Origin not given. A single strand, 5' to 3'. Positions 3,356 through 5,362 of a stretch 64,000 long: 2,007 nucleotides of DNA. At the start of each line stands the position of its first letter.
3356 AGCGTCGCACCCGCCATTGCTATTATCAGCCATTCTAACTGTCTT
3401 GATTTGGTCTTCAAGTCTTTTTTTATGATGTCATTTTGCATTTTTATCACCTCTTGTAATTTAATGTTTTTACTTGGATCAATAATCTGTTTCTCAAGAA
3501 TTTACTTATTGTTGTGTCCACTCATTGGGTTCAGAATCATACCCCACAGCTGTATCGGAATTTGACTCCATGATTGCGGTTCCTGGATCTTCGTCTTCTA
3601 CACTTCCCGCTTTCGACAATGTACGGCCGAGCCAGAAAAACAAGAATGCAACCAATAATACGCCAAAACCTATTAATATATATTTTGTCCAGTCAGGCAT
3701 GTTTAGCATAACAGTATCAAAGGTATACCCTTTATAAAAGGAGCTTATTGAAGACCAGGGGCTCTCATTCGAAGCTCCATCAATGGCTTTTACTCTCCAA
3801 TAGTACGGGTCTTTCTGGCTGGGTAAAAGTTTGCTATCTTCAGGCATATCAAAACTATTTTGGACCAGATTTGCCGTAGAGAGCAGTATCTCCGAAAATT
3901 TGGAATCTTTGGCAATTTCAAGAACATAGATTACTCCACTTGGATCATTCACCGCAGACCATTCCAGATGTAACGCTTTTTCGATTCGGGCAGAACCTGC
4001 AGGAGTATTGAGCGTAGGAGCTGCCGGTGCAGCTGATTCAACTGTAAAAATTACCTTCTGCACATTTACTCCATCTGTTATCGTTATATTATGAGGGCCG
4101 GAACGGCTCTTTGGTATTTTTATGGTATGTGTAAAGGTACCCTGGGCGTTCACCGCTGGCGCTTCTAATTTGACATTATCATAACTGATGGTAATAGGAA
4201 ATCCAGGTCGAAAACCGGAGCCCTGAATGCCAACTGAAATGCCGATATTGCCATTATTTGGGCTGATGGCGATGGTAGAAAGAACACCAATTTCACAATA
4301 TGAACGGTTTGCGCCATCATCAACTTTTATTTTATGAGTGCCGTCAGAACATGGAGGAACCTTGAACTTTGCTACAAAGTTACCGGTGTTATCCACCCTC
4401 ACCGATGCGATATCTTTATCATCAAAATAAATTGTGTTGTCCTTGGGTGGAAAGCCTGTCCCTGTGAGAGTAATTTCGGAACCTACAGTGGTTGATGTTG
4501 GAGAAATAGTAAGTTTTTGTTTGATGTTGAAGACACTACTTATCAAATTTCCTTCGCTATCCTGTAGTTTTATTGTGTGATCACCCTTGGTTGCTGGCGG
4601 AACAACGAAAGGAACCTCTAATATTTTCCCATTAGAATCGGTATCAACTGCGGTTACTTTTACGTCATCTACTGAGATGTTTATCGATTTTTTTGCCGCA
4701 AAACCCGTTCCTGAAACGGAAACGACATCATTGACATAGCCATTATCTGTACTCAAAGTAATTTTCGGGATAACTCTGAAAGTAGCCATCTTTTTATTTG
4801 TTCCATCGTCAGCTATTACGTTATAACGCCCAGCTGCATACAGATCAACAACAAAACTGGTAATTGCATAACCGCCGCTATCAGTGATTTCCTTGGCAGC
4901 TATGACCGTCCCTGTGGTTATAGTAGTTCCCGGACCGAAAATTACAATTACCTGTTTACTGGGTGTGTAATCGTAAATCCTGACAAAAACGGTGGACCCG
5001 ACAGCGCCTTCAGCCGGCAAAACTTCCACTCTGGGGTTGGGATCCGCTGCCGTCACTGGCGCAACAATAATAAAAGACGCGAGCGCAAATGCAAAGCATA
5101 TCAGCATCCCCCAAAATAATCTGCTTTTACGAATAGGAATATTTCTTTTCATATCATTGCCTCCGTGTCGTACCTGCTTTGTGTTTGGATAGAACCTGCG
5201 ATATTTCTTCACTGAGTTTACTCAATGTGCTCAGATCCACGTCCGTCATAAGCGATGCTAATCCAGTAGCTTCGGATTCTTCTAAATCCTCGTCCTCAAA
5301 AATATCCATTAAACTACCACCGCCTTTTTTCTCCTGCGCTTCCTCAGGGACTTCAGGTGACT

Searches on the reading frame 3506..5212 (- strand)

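Call 18: search_protein_families(library=pfam, max_evalue=0.001, proteins=[window:3506-5212:-])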
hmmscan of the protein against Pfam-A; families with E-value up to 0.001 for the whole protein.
window:3506-5212:- (568 aa): 1 family
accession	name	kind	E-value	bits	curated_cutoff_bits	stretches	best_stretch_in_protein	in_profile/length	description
PF25788.1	Ig_Rha78A_N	-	0.001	19.8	27.4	0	451-495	59-102/105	Rha78A-like, N-terminal immunoglobulin domain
